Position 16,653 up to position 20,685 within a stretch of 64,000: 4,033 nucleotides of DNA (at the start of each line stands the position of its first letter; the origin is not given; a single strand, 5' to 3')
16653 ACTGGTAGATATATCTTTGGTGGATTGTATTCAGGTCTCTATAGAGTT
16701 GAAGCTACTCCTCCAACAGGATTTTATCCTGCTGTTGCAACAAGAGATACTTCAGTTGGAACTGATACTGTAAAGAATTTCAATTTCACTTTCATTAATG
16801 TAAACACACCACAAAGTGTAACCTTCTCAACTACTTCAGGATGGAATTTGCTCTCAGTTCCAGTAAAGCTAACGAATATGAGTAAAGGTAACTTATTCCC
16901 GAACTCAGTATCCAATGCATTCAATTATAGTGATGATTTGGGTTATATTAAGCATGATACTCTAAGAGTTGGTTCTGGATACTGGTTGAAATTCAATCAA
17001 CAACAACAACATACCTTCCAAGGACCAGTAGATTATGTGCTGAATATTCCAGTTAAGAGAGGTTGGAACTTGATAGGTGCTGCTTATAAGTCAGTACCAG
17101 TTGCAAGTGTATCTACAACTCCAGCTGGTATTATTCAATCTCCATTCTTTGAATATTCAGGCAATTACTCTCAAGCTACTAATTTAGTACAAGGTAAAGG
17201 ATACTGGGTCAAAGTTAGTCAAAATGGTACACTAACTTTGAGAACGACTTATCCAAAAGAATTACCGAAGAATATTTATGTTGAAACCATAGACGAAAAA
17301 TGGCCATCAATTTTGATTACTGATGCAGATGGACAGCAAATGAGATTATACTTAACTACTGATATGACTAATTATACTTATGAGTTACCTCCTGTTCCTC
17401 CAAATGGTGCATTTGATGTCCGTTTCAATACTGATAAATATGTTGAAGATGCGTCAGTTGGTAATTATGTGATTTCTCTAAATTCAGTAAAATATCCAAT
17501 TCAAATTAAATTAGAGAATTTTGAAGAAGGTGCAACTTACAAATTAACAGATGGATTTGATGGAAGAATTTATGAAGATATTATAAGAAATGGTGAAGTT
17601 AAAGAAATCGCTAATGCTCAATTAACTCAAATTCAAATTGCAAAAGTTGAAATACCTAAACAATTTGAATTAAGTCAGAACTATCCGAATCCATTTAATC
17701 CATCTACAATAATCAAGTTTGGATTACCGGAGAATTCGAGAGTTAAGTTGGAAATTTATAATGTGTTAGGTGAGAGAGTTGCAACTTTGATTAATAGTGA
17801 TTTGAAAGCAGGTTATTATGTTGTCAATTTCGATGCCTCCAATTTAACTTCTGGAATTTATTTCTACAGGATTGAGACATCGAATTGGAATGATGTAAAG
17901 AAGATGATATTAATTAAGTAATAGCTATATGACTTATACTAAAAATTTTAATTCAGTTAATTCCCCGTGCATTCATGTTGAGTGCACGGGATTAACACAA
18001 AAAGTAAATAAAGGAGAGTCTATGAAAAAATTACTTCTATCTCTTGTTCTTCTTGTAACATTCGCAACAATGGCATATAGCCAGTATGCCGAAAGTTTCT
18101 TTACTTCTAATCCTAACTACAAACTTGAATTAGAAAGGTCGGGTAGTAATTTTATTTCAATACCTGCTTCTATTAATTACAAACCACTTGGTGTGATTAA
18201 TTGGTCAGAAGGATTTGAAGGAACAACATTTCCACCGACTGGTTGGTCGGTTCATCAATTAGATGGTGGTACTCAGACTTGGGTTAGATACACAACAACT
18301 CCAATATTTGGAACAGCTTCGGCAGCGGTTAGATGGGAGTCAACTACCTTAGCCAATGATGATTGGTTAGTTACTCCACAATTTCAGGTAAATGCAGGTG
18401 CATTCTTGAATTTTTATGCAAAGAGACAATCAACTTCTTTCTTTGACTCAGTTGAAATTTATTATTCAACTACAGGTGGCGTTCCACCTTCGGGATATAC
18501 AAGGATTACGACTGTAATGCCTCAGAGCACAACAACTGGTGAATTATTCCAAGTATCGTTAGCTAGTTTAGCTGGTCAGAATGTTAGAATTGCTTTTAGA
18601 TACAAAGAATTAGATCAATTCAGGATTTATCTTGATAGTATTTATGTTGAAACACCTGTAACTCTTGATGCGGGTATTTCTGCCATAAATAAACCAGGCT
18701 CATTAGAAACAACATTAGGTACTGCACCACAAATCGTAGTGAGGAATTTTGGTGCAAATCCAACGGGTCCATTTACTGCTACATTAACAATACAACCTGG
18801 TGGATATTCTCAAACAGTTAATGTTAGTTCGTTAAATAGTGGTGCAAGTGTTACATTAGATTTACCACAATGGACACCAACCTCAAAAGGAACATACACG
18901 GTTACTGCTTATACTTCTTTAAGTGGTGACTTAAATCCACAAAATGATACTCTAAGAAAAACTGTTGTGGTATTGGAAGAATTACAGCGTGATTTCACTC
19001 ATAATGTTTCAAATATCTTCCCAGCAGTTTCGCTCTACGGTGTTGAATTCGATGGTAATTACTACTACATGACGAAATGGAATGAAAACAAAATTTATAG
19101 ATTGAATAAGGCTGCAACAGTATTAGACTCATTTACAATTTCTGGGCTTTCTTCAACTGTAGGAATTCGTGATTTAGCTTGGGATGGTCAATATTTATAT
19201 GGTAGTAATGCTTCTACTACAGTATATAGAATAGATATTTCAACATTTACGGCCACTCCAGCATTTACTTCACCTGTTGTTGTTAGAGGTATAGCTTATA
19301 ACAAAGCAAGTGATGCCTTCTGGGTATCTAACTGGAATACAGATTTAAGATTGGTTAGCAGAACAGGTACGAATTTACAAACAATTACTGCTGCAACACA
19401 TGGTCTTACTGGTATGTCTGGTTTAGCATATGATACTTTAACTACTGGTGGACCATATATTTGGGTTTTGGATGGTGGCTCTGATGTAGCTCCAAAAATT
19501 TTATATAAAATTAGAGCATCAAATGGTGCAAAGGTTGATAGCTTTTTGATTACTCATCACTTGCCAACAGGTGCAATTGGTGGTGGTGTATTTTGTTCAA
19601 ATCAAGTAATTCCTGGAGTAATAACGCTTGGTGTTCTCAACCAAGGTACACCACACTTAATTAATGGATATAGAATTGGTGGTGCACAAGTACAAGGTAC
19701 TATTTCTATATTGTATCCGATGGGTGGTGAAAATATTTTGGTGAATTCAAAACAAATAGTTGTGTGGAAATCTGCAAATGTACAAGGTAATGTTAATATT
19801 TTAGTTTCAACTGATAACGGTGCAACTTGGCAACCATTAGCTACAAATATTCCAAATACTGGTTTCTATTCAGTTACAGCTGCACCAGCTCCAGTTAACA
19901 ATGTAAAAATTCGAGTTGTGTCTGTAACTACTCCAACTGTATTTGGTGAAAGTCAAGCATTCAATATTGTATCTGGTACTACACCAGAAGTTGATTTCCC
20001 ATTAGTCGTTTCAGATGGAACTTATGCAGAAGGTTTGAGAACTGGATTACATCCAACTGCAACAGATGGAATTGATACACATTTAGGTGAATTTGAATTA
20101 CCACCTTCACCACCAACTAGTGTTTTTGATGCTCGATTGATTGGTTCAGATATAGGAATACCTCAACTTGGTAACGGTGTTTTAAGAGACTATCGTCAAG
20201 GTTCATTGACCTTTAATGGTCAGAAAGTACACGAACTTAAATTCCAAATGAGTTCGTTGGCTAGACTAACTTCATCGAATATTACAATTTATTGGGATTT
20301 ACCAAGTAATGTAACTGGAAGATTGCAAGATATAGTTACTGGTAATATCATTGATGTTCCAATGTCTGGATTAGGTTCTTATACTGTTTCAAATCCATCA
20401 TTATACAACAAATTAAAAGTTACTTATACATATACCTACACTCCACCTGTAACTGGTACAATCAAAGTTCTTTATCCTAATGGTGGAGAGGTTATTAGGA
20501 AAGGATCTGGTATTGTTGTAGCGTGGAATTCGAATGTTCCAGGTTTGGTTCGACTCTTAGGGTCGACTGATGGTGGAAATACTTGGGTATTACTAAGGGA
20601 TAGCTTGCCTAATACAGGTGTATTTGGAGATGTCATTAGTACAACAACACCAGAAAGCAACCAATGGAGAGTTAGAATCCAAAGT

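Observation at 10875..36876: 26-kb array of six consecutive T9SS cargo genes: different heads mounted on one shared ~355-aa C-terminal cassette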

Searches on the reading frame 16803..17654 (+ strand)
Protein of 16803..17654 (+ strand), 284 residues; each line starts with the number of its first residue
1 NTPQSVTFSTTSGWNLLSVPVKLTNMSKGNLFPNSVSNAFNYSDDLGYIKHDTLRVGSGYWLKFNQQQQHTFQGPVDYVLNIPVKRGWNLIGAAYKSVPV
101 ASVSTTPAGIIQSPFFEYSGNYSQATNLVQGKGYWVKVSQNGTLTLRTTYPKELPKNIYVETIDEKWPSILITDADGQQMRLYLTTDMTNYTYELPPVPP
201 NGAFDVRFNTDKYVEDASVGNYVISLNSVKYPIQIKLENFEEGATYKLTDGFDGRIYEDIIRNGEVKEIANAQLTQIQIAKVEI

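Call 15: search_protein_families(library=pfam, max_evalue=10, proteins=[window:16803-17654:+])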
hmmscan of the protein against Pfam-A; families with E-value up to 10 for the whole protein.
seq(284 aa): 1 family
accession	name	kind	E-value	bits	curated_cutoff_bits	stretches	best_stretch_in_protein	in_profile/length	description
PF18438.7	Glyco_hydro_38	-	0.075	13.6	28.4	1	147-196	28-77/111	Glycosyl hydrolases family 38 C-terminal domain 1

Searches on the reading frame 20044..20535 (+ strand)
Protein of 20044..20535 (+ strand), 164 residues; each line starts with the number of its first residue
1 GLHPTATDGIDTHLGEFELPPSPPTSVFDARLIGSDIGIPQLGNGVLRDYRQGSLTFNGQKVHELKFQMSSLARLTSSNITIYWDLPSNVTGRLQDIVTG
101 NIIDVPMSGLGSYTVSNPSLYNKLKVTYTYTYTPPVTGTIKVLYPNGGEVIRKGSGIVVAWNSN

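Call 69: find_homologous_proteins(query=A6)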
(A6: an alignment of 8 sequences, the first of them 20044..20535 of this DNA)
Query A6 (8 sequences) (164 aa, profile of the alignment): 1 proteins with E <= 0.001 among 802 candidates.
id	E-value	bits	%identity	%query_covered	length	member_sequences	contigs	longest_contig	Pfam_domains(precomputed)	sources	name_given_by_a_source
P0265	2.0e-15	75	54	80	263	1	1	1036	PF18962.8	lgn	-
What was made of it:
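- Tried and rejected: Searching the word-indexed protein database with the PP-domain profile returned one hit, so it says little about the PP domain's distribution (call 69).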
